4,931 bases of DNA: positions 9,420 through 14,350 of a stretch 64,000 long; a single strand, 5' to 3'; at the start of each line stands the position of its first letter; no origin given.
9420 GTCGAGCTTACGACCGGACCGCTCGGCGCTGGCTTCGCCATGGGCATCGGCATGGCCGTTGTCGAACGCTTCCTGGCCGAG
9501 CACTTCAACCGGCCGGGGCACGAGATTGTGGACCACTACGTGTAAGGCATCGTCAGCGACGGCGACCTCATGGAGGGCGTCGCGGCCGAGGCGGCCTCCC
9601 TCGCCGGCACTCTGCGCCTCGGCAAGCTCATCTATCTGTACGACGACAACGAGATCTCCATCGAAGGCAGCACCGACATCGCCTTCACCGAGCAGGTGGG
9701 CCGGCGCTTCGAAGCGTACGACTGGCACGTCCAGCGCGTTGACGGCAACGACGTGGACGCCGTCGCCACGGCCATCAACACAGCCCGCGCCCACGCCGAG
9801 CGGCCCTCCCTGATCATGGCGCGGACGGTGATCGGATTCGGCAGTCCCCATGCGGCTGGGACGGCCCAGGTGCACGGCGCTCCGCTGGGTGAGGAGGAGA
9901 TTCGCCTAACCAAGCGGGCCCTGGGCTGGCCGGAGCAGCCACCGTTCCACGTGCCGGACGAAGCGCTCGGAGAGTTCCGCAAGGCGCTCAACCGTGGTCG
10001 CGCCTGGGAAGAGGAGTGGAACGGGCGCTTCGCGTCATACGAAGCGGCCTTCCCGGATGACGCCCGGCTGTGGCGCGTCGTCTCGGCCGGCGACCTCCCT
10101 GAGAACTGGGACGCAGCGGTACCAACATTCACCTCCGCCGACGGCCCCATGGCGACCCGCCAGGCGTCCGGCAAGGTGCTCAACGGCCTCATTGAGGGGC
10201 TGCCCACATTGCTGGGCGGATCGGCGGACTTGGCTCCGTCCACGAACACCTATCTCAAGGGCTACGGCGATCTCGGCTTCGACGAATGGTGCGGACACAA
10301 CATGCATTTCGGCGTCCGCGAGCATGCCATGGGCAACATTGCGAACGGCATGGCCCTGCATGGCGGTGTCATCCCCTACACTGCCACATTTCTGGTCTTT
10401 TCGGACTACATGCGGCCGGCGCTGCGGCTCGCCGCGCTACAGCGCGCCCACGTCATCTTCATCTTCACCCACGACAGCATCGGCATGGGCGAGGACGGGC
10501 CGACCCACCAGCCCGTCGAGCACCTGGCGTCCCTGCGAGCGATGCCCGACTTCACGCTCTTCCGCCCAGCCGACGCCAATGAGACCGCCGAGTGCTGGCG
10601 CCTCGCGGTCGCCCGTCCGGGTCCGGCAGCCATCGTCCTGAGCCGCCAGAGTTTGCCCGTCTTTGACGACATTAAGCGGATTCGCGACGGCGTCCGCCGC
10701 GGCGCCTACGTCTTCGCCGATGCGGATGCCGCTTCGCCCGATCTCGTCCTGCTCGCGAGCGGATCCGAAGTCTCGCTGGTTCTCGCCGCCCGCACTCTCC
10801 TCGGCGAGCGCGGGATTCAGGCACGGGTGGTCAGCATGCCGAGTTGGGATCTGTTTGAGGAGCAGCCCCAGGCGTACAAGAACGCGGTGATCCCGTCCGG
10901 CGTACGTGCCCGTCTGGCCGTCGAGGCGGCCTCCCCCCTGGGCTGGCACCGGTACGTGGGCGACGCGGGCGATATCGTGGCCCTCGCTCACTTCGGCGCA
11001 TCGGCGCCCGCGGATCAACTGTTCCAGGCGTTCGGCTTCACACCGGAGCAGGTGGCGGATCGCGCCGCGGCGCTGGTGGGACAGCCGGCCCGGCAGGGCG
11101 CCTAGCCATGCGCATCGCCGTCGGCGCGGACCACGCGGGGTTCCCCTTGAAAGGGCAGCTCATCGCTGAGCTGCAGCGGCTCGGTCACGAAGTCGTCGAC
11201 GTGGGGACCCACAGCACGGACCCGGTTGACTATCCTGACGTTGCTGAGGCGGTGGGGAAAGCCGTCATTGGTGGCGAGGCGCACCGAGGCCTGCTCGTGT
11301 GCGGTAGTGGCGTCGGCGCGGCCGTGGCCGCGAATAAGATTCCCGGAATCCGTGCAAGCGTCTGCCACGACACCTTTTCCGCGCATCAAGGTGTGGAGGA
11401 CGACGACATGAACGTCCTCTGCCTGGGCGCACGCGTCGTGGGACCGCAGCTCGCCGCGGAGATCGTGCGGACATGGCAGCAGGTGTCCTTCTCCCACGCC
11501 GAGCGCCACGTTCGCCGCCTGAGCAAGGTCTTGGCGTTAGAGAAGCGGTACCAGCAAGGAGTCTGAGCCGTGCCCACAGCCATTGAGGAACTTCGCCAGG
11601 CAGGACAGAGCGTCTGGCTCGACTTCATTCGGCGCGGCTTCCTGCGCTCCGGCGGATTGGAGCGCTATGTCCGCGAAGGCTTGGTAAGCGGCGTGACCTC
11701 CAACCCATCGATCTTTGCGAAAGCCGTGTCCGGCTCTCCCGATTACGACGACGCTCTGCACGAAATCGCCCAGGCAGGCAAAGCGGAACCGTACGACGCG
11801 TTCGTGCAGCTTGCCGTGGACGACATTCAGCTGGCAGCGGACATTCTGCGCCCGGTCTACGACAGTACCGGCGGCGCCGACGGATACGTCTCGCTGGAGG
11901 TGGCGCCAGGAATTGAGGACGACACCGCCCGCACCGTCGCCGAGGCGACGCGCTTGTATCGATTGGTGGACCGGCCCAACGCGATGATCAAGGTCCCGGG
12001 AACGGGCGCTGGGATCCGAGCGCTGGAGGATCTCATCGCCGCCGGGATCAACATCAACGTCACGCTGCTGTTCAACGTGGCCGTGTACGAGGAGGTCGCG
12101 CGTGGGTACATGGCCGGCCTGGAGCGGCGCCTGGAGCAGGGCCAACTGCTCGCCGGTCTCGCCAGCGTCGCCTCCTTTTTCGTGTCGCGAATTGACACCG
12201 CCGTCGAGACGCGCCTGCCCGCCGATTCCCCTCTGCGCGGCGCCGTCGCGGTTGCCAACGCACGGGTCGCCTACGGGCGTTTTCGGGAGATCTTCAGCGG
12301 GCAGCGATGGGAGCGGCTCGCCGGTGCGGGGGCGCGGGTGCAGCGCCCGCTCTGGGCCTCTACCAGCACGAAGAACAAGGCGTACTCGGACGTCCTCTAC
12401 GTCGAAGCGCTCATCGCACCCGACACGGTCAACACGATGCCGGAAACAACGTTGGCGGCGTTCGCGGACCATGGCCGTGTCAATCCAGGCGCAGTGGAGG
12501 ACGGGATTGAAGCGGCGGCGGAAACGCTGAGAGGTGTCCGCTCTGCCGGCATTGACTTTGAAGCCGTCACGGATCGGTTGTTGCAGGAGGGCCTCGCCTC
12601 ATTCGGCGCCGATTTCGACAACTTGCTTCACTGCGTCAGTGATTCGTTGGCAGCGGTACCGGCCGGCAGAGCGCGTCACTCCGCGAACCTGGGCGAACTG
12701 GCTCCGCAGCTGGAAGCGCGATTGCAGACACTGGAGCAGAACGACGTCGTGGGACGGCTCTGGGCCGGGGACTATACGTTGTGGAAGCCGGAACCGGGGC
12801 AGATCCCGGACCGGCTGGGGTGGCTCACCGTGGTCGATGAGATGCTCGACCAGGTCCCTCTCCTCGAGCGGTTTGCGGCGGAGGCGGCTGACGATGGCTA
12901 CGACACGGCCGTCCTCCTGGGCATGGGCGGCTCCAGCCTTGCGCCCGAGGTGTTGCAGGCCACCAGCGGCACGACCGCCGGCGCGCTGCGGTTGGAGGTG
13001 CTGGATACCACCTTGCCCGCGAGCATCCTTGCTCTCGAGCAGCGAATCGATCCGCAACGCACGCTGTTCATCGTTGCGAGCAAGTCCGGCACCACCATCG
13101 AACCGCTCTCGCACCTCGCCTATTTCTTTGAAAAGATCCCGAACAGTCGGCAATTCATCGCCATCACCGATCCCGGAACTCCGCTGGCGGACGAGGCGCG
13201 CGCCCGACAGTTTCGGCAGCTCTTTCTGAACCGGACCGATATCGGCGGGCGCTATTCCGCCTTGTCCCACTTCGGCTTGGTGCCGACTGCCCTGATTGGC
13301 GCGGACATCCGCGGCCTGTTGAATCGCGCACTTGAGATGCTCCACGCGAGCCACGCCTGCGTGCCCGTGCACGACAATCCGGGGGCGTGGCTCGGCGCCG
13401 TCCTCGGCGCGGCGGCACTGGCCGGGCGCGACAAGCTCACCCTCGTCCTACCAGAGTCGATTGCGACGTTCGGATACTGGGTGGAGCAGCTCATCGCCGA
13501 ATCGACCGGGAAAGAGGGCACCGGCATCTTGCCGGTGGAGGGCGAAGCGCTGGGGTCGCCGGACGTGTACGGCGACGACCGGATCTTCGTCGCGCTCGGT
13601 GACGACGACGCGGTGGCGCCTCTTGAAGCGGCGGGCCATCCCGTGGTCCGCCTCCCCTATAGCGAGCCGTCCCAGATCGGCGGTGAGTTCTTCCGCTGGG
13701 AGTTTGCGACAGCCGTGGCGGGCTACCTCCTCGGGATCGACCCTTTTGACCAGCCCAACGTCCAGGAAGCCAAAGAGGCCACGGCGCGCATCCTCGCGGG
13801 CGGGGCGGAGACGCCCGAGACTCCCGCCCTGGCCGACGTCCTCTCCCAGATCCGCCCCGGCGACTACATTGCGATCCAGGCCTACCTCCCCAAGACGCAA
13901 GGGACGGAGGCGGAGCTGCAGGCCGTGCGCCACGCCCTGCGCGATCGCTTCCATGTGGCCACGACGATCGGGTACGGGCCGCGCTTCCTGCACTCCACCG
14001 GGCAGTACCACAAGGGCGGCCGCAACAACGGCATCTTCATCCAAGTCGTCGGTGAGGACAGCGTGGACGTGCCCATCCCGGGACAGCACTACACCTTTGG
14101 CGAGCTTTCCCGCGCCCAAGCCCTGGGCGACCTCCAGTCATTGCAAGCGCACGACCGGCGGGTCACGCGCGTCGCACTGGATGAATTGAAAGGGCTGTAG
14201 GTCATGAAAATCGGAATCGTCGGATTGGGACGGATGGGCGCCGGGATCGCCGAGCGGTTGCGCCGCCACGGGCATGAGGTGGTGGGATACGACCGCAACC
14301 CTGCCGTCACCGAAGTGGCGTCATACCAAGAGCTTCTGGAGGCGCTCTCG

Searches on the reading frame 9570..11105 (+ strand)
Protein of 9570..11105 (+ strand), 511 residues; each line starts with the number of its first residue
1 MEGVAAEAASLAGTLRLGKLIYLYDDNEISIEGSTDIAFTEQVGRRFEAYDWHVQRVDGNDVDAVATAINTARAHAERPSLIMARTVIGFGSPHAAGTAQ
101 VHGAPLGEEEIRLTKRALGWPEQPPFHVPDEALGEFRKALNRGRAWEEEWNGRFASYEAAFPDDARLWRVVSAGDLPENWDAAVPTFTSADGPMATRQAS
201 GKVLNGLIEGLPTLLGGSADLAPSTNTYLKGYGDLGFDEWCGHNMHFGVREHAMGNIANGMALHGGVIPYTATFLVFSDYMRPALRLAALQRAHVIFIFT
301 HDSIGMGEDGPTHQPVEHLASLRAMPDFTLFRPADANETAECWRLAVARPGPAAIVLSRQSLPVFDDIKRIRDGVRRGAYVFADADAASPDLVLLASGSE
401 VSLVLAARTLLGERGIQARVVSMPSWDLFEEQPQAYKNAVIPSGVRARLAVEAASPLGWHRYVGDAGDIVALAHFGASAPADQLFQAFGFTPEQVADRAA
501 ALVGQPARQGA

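Call 109: search_protein_families(library=pfam, proteins=[window:9570-11105:+], max_evalue=0.00001)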
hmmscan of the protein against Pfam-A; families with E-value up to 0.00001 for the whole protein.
window:9570-11105:+ (511 aa): 4 families
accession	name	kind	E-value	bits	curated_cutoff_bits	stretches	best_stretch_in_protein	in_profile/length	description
PF00456.26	Transketolase_N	-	5.5e-60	203.5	22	1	1-177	157-334/334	Transketolase, thiamine diphosphate binding domain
PF02779.29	Transket_pyr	-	3e-53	180.5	27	1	194-363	3-173/174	Transketolase, pyrimidine binding domain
PF22613.1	Transketolase_C_1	-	8.3e-41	139.2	27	1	378-491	1-113/113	Transketolase-like TK C-terminal domain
PF02780.25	Transketolase_C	-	1.8e-10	41.2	25.9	1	386-495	6-124/124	Transketolase, C-terminal domain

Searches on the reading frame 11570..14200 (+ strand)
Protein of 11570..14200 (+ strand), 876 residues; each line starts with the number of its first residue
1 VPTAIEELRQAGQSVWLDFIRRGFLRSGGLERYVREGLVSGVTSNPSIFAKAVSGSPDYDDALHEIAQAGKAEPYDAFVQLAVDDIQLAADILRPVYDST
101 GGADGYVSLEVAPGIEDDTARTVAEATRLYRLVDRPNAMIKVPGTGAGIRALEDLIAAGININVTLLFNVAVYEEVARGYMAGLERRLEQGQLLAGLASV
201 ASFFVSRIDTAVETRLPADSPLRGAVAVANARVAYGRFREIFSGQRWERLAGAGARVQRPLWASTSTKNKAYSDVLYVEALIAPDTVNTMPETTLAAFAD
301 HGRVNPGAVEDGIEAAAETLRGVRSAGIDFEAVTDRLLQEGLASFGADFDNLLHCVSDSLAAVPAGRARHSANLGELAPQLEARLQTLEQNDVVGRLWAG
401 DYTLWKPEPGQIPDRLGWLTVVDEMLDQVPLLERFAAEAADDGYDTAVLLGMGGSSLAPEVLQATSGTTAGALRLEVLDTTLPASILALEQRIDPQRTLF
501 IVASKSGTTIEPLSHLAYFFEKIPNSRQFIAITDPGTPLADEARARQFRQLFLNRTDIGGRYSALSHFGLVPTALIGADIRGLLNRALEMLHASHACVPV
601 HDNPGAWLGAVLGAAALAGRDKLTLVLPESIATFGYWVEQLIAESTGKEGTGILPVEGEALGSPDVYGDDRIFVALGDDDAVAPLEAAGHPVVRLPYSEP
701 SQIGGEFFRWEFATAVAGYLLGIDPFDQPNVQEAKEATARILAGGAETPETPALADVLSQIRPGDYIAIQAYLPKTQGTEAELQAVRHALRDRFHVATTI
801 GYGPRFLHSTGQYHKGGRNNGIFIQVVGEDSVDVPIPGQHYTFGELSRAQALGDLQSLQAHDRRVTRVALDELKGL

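Call 109: search_protein_families(library=pfam, proteins=[window:11570-14200:+], max_evalue=0.00001)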
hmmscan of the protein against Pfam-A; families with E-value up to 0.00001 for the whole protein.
window:11570-14200:+ (876 aa): 2 families
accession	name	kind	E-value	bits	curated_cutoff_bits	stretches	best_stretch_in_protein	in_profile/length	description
PF00923.25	TAL_FSA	-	1.2e-77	261.5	27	1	15-353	1-282/285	Transaldolase/Fructose-6-phosphate aldolase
PF00342.24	PGI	-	7.5e-10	38.5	22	1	448-649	100-309/486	Phosphoglucose isomerase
